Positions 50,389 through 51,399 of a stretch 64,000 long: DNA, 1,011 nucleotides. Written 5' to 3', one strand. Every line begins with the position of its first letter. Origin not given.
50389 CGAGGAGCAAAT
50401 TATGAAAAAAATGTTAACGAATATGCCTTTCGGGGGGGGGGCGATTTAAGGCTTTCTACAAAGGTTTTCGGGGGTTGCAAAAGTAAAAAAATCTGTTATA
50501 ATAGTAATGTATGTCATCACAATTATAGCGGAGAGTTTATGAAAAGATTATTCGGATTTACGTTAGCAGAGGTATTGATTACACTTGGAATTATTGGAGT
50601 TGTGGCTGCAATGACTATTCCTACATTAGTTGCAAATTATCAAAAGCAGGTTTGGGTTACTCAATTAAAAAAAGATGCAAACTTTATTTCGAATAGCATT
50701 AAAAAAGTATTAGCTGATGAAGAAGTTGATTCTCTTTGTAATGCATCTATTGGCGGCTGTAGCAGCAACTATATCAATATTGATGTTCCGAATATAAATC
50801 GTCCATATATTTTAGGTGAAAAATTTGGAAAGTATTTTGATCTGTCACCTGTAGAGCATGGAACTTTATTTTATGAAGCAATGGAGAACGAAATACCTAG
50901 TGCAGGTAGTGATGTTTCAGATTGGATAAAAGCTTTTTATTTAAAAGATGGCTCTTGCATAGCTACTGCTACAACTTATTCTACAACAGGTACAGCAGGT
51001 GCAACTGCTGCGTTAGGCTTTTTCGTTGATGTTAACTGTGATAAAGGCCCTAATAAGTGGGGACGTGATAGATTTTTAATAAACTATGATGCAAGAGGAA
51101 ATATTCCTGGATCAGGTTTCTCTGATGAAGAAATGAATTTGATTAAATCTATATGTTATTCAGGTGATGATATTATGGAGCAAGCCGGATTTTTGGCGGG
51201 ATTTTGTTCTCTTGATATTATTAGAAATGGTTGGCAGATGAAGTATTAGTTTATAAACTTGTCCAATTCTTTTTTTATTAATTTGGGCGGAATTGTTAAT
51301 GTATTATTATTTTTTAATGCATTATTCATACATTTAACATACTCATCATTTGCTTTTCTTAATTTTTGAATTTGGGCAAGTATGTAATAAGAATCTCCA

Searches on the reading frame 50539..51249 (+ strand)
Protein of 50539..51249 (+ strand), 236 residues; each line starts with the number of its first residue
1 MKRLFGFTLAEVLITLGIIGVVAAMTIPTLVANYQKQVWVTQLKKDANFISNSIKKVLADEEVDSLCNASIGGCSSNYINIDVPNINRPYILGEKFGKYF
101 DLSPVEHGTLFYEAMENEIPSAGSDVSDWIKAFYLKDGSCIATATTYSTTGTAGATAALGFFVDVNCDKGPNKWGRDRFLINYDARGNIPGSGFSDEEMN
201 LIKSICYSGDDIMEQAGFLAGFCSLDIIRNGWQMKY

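Call 10: find_encoding_contigs(protein=window:50539-51249:+, flank=10000, max_places=10)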
Protein window:50539-51249:+ (236 aa): 2 contigs read that carry it; 1 place shown.
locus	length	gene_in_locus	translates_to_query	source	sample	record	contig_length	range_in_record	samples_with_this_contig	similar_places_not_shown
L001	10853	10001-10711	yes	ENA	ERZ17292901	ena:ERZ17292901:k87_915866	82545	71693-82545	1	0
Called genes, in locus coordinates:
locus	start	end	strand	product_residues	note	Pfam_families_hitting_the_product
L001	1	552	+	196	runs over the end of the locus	PF00574:CLP_protease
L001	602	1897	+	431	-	PF06689:zf-C4_ClpX, PF00493:MCM (faint), PF01078:Mg_chelatase (faint), PF05496:RuvB_N (weak), PF00004:AAA, PF07724:AAA_2, PF07728:AAA_5 (weak), PF10431:ClpB_D2-small, +1 more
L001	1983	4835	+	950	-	PF02739:5_3_exonuc_N, PF01367:5_3_exonuc, PF01612:DNA_pol_A_exo1, PF22619:DNA_polI_exo1, PF00476:DNA_pol_A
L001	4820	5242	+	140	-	-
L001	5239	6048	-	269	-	PF01479:S4, PF01728:FtsJ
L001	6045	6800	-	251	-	PF01026:TatD_DNase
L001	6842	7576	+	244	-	PF07685:GATase_3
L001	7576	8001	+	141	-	PF04138:GtrA_DPMS_TM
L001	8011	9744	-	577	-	PF00587:tRNA-synt_2b, PF04073:tRNA_edit, PF03129:HGTP_anticodon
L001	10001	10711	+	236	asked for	-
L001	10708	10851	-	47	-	?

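Call 13: search_protein_families(library=pfam, proteins=[window:50539-51249:+], max_evalue=0.01)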
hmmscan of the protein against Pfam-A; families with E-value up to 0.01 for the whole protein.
window:50539-51249:+ (236 aa): 1 family
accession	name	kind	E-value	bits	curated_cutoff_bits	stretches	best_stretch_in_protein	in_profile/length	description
PF07963.17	N_methyl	-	0.0001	22.2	21.2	1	1-26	1-26/27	Prokaryotic N-terminal methylation motif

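Call 14: find_homologous_proteins(query=window:50539-51249:+, max_evalue=0.001)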
Query window:50539-51249:+ (236 aa): 7933 proteins with E <= 0.001 among 8000 candidates; the best 120 are listed.
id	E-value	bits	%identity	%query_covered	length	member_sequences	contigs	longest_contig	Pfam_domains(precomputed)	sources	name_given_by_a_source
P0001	3.7e-157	539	100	100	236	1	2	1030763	-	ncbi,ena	-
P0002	1.2e-142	491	92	100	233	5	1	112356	-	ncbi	-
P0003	7.1e-82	292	63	95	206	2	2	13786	-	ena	-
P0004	5.4e-67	244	53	99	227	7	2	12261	-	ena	-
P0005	3.0e-63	231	54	98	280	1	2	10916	PF07963.18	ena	-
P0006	7.9e-63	230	49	100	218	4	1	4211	-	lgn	-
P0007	1.1e-57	213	48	100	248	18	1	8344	-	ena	-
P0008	1.0e-54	203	47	98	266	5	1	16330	-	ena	-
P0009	7.2e-53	197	45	100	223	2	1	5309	-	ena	-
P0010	1.9e-46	176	44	98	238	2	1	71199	-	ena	-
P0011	3.4e-46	176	43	98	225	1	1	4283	-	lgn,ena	-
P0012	2.6e-45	173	45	98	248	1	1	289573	-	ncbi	-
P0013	3.7e-43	166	44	98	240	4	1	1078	PF07963.18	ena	-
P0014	1.6e-42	163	41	100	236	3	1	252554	-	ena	-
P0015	6.3e-37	145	43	100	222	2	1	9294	PF07963.18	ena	-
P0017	3.0e-35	140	42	98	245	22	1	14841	-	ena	-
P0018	3.1e-35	140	39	100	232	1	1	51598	PF07963.18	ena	-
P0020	8.7e-35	138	37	98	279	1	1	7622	PF07963.18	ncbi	-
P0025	5.5e-33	132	37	100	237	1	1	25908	PF07963.18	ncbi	-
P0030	1.6e-32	131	38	100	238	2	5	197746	PF07963.18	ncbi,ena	-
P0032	1.1e-31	128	47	78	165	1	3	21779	PF07963.18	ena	-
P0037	6.2e-31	126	40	98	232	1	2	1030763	PF20318.4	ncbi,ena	-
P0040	9.4e-31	125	39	100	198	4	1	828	PF07963.18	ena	-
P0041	1.7e-30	124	39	100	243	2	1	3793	PF07963.18,PF20318.4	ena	-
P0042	9.2e-30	122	40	99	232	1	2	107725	PF07963.18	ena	-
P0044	3.0e-29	120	38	100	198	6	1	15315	PF07963.18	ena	-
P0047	2.6e-27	114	37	100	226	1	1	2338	PF07963.18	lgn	-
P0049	1.2e-26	111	36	98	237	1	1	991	PF07963.18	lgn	-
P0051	2.8e-26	110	38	100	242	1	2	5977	PF07963.18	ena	-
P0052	3.6e-26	110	36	100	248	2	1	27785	PF07963.18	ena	-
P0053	4.0e-26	110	37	100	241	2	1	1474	PF07963.18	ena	-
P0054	4.5e-26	110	37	100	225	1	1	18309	PF07963.18,PF20318.4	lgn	-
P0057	6.3e-26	109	36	100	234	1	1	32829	PF07963.18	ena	-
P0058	7.5e-26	109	37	99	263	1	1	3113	PF07963.18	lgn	-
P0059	7.8e-26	109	32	98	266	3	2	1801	PF07963.18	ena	-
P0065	3.0e-25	107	34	98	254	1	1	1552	PF07963.18,PF20318.4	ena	-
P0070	1.3e-24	105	35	100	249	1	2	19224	PF07963.18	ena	-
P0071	1.3e-24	105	35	99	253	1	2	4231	PF07963.18,PF20318.4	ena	-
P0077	3.2e-24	104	40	78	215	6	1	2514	PF07963.18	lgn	-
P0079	3.4e-24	103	35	100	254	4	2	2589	PF07963.18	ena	-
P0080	4.8e-24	103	34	100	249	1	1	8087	PF07963.18,PF20318.4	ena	-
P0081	5.6e-24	103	33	98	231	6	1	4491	PF07963.18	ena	-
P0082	5.9e-24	103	36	99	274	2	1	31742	PF07963.18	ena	-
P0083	1.1e-23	102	37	100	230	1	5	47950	PF07963.18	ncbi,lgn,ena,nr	ncbi:type II secretion system protein [bacterium]|nr:type II secretion system protein [bacterium]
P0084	1.2e-23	102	36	98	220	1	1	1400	PF07963.18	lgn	-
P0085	1.5e-23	101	33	100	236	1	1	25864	PF07963.18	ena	-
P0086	1.6e-23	101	34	100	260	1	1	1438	PF07963.18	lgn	-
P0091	2.1e-23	101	35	100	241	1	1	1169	PF07963.18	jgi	jgi:prepilin-type N-terminal cleavage/methylation domain-containing protein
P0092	2.1e-23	101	38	99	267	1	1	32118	PF07963.18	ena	-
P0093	2.4e-23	101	36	100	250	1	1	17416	PF07963.18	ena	-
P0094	2.4e-23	101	33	100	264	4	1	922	-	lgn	-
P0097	3.2e-23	100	34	98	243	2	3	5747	PF07963.18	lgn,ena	-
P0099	6.9e-23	99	35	100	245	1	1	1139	PF07963.18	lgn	-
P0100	7.0e-23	99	33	98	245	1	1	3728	PF07963.18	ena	-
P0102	8.7e-23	99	32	99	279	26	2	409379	PF07963.18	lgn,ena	-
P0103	9.0e-23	99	37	100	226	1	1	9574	PF07963.18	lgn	-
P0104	1.2e-22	98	35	100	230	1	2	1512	PF07963.18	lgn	-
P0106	1.4e-22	98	35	100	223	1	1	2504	PF07963.18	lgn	-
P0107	1.5e-22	98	35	100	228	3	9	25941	PF07963.18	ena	-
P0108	1.6e-22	98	36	98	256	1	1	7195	PF07963.18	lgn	-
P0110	1.8e-22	98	36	99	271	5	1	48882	PF07963.18,PF20318.4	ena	-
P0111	1.8e-22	98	36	100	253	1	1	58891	PF07963.18,PF20318.4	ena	-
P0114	2.2e-22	98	38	80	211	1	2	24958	PF07963.18,PF20318.4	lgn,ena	-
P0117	2.8e-22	97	36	98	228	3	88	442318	PF07963.18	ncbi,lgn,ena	-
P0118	4.1e-22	97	34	100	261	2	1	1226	PF07963.18,PF20318.4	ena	-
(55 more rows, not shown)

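Call 15: find_encoding_contigs(protein=P0002, flank=10000, max_places=4)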
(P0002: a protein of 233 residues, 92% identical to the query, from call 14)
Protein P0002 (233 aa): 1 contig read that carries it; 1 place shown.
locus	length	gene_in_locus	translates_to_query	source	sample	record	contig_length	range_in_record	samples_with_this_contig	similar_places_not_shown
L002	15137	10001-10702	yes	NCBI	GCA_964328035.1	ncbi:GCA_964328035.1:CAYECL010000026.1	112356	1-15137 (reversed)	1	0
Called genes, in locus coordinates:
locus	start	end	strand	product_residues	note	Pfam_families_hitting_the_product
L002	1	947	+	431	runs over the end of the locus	PF06689:zf-C4_ClpX, PF00493:MCM (faint), PF01078:Mg_chelatase (faint), PF05496:RuvB_N (weak), PF00004:AAA, PF07724:AAA_2, PF07728:AAA_5 (weak), PF10431:ClpB_D2-small, +1 more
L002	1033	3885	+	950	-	PF02739:5_3_exonuc_N, PF01367:5_3_exonuc, PF01612:DNA_pol_A_exo1, PF22619:DNA_polI_exo1, PF00476:DNA_pol_A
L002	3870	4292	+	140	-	-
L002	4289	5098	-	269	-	PF01479:S4, PF01728:FtsJ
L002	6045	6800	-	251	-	PF01026:TatD_DNase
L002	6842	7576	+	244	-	PF07685:GATase_3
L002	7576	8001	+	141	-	PF04138:GtrA_DPMS_TM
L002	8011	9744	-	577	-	PF00587:tRNA-synt_2b, PF04073:tRNA_edit, PF03129:HGTP_anticodon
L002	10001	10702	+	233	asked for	-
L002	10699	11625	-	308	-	-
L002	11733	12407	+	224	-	-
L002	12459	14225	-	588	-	PF05226:CHASE2, PF00990:GGDEF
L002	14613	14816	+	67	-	PF01197:Ribosomal_L31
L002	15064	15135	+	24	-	?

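Call 16: find_encoding_contigs(protein=P0003, flank=10000, max_places=4)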
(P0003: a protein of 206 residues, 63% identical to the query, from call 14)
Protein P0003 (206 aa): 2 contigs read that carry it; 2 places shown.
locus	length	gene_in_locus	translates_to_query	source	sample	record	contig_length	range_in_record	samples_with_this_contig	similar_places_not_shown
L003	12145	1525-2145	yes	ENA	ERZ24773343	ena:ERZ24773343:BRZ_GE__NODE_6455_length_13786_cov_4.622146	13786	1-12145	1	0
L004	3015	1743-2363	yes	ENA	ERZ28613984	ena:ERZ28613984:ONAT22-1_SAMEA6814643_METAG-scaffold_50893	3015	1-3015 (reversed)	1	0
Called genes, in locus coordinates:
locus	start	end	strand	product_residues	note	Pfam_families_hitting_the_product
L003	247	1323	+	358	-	PF07719:TPR_2 (faint), PF13174:TPR_6 (faint), PF13424:TPR_12 (faint), PF13432:TPR_16 (faint), PF23914:TPR_CcmH_CycH (faint), PF00515:TPR_1 (weak), PF13181:TPR_8 (weak), PF13414:TPR_11 (weak), +4 more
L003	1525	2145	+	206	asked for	-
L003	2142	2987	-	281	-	PF00528:BPD_transp_1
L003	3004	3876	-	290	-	PF00528:BPD_transp_1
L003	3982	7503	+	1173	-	PF05170:AsmA, PF05359:DUF748, PF13116:YhdP (faint)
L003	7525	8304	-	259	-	PF20318:DUF6613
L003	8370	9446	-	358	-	PF09989:DUF2229, PF06050:HGD-D (weak)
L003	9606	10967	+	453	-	PF18073:Zn_ribbon_LapB, PF13481:AAA_25, PF00154:RecA_N (weak), PF03796:DnaB_C, PF06745:ATPase, PF23442:DUF7125 (weak), PF06745:ATPase, PF13541:ChlI, +5 more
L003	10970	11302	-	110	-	-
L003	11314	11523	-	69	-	PF13443:HTH_26, PF01381:HTH_3 (weak)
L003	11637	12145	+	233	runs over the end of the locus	-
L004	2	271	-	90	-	?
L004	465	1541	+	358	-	PF07719:TPR_2 (faint), PF13174:TPR_6 (faint), PF13424:TPR_12 (faint), PF13432:TPR_16 (faint), PF23914:TPR_CcmH_CycH (faint), PF00515:TPR_1 (weak), PF13181:TPR_8 (weak), PF13414:TPR_11 (weak), +4 more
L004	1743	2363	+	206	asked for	-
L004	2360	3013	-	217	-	?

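Call 17: find_encoding_contigs(protein=P0004, flank=10000, max_places=4)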
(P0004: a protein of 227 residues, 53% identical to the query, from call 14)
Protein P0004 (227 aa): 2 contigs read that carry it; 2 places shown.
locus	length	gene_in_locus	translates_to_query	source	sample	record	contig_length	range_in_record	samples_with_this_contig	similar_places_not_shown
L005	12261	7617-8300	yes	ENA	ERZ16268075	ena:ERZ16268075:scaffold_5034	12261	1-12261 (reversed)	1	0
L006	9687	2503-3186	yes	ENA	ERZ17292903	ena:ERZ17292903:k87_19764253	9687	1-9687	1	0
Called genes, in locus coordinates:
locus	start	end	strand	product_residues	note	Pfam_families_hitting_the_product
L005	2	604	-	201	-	?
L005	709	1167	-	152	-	PF01668:SmpB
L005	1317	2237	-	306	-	PF00582:Usp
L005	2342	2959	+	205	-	PF04545:Sigma70_r4, PF08281:Sigma70_r4_2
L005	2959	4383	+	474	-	PF02347:GDC-P, PF01212:Beta_elim_lyase (weak), PF00266:Aminotran_5 (weak), PF21478:GcvP2_C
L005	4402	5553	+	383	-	PF09989:DUF2229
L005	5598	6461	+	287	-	-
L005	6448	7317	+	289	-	PF01745:IPT (faint), PF01715:IPPT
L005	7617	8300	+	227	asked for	-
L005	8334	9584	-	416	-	PF00155:Aminotran_1_2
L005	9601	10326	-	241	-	PF00005:ABC_tran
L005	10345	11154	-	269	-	PF02405:MlaE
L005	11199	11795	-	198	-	PF21176:RecR_HhH, PF02132:RecR_ZnF (weak), PF01751:Toprim, PF13662:Toprim_4, PF21175:RecR_C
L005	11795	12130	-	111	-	PF02575:YbaB_DNA_bd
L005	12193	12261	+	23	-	?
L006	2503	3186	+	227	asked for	-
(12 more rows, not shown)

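Call 21: find_encoding_contigs(protein=P0037, flank=10000, max_places=3)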
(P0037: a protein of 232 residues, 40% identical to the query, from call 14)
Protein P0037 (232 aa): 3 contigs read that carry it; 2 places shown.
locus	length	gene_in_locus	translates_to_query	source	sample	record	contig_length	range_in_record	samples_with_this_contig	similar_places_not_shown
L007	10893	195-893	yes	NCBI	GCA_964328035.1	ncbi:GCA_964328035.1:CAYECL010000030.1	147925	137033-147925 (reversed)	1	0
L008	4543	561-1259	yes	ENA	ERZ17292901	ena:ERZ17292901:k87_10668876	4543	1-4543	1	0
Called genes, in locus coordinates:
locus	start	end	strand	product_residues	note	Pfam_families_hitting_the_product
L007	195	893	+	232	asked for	PF20318:DUF6613 (weak)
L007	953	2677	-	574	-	-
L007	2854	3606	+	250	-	PF20318:DUF6613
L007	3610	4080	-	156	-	PF02590:SPOUT_MTase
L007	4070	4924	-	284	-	PF21088:MS_channel_1st (weak), PF00924:MS_channel_2nd, PF21082:MS_channel_3rd, PF24956:Msl2-3_C (weak)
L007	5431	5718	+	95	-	PF13145:Rotamase_2, PF13616:Rotamase_3, PF00639:Rotamase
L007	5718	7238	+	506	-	PF01321:Creatinase_N, PF16189:Creatinase_N_2 (faint), PF00557:Peptidase_M24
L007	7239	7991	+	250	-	PF22435:MRM3-like_sub_bind, PF00588:SpoU_methylase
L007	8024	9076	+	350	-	PF00764:Arginosuc_synth (faint), PF02540:NAD_synthase (weak), PF03054:tRNA_Me_trans, PF06508:QueC (weak), PF24167:DUF7411 (faint), PF20259:tRNA_Me_trans_M, PF20258:tRNA_Me_trans_C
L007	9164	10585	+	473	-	PF04055:Radical_SAM, PF06968:BATS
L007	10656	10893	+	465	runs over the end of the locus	PF11638:DnaA_N (weak), PF01695:IstB_IS21, PF00308:Bac_DnaA, PF00004:AAA (faint), PF08299:Bac_DnaA_C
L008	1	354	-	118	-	?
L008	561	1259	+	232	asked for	PF20318:DUF6613 (weak)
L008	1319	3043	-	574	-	-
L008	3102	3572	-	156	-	PF02590:SPOUT_MTase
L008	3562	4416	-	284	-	PF21088:MS_channel_1st (weak), PF00924:MS_channel_2nd, PF21082:MS_channel_3rd, PF24956:Msl2-3_C (weak)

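Call 22: find_encoding_contigs(protein=P0012, flank=10000, max_places=3)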
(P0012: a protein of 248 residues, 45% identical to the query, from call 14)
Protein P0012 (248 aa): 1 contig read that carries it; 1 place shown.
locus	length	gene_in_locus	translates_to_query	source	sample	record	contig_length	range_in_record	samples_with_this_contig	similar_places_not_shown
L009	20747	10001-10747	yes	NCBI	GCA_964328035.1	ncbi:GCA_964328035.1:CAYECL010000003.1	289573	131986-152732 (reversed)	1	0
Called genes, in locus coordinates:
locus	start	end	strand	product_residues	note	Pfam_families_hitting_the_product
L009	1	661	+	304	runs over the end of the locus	PF00809:Pterin_bind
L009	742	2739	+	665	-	-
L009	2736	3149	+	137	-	-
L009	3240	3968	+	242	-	-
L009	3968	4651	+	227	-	PF00535:Glycos_transf_2, PF10111:Glyco_tranf_2_2 (faint), PF13641:Glyco_tranf_2_3 (weak)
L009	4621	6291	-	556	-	-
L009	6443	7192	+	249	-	-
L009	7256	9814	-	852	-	PF00521:DNA_topoisoIV, PF03989:DNA_gyraseA_C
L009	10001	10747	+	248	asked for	-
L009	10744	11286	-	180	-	PF27161:HI_0983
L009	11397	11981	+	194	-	PF00908:dTDP_sugar_isom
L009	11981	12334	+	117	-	PF05635:23S_rRNA_IVP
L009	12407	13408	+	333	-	PF01073:3Beta_HSD, PF01370:Epimerase, PF02719:Polysacc_synt_2, PF04321:RmlD_sub_bind, PF05368:NmrA (weak), PF07993:NAD_binding_4, PF13460:NAD_binding_10, PF16363:GDP_Man_Dehyd, +1 more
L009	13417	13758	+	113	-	PF05635:23S_rRNA_IVP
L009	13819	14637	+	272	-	PF01370:Epimerase, PF04321:RmlD_sub_bind, PF01073:3Beta_HSD, PF02719:Polysacc_synt_2, PF07993:NAD_binding_4, PF16363:GDP_Man_Dehyd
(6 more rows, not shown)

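Call 42: find_encoding_contigs(protein=P0117, flank=3000, max_places=10)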
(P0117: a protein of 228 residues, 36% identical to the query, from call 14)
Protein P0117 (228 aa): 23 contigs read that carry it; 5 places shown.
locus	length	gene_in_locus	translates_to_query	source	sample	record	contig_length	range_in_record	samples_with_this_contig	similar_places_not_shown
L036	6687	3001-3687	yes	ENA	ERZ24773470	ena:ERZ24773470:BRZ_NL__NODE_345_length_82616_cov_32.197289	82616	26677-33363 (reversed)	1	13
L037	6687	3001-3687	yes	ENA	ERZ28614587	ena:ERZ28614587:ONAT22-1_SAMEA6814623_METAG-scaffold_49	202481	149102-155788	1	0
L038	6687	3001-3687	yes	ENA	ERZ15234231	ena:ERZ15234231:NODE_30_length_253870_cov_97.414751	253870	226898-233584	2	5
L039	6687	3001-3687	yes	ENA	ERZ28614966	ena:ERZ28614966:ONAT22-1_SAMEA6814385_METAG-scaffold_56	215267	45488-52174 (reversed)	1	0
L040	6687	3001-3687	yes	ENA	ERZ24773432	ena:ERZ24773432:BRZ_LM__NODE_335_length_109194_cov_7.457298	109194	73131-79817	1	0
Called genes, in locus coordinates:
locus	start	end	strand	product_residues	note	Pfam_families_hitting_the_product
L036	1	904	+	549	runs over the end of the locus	PF00920:ILVD_EDD_N, PF24877:ILV_EDD_C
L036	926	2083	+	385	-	PF12838:Fer4_7 (weak), PF13183:Fer4_8, PF13237:Fer4_10 (faint), PF13534:Fer4_17, PF02754:CCG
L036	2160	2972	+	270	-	PF07963:N_methyl (weak)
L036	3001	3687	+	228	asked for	PF07963:N_methyl (weak)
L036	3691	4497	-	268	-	PF03807:F420_oxidored, PF14748:P5CR_dimer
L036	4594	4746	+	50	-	PF00468:Ribosomal_L34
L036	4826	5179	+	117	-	PF00825:Ribonuclease_P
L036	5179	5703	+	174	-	-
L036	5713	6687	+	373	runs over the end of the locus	PF01757:Acyl_transf_3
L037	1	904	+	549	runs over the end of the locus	PF00920:ILVD_EDD_N, PF24877:ILV_EDD_C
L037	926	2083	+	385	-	PF12838:Fer4_7 (weak), PF13183:Fer4_8, PF13237:Fer4_10 (faint), PF13534:Fer4_17, PF02754:CCG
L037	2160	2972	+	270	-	PF07963:N_methyl (weak)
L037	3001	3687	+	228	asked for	PF07963:N_methyl (weak)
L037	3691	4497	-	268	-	PF03807:F420_oxidored, PF14748:P5CR_dimer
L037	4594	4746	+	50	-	PF00468:Ribosomal_L34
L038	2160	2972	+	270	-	PF07963:N_methyl (weak)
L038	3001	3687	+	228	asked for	PF07963:N_methyl (weak)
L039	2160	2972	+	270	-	PF07963:N_methyl (weak)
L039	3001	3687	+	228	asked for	PF07963:N_methyl (weak)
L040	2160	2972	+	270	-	PF07963:N_methyl (weak)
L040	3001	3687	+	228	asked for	PF07963:N_methyl (weak)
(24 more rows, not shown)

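Call 45: find_encoding_contigs(protein=P0094, flank=3000, max_places=6)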
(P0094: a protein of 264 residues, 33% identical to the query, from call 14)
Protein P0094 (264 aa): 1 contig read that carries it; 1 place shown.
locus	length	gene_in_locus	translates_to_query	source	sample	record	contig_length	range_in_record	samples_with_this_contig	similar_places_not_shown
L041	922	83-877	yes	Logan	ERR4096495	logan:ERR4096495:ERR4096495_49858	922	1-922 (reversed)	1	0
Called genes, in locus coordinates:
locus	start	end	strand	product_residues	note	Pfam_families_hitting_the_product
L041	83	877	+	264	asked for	-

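Call 62: list_cluster_members(proteins=[P0037, P0012, P0003, P0004, P0002, P0007, P0017, P0102])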
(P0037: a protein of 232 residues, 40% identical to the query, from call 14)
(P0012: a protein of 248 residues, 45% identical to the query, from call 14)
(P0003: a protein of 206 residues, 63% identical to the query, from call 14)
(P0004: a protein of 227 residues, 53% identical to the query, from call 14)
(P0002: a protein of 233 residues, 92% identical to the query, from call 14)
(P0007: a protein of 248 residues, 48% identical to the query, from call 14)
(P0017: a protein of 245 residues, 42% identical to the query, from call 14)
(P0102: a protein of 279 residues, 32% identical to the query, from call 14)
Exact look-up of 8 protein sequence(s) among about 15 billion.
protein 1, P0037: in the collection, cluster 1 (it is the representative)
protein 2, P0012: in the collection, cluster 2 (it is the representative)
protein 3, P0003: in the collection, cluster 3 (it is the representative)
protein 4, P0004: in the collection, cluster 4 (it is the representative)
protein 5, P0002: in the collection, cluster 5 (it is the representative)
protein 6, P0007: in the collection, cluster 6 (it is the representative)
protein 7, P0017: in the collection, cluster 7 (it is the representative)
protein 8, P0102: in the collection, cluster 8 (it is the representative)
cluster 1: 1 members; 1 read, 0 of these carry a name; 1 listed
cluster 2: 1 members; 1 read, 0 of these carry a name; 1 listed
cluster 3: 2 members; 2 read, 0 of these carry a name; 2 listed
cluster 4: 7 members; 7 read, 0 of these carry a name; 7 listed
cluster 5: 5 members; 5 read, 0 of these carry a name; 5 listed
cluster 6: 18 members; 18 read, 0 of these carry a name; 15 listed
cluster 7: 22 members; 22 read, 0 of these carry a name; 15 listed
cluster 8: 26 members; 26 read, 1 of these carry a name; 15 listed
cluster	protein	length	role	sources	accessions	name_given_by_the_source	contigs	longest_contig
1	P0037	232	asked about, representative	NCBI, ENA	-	-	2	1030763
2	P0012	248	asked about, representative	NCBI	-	-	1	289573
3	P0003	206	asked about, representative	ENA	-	-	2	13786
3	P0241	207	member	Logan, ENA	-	-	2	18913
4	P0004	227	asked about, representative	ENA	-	-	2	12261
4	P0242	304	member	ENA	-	-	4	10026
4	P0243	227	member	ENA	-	-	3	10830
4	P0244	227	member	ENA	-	-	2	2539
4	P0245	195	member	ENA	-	-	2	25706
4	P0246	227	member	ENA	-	-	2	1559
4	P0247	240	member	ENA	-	-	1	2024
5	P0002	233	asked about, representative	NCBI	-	-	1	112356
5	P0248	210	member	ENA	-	-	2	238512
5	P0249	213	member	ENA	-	-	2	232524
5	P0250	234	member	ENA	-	-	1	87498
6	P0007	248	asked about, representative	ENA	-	-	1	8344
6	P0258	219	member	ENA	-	-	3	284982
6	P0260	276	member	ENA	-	-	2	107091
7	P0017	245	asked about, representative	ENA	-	-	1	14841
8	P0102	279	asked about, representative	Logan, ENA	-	-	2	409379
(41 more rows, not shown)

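Call 64: find_encoding_contigs(protein=P0242, flank=1500, max_places=6)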
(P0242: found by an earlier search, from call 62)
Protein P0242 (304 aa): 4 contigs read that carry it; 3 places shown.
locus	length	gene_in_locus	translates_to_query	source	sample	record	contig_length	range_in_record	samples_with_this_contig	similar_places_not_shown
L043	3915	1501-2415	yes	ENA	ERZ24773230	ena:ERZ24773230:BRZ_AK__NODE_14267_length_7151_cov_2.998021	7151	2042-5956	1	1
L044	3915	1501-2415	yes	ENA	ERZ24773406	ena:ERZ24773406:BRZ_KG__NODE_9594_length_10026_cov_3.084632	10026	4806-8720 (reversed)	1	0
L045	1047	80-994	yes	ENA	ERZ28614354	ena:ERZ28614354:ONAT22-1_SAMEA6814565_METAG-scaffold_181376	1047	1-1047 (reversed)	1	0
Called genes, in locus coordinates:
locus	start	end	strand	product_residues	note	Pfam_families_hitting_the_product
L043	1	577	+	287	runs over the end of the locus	-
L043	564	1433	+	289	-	PF01745:IPT (weak), PF01715:IPPT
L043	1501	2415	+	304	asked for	-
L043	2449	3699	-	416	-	PF00155:Aminotran_1_2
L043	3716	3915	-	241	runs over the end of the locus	PF00005:ABC_tran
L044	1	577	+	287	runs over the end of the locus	-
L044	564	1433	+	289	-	PF01745:IPT (weak), PF01715:IPPT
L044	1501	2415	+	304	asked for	-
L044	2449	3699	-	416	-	PF00155:Aminotran_1_2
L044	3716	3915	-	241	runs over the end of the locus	PF00005:ABC_tran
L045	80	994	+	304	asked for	-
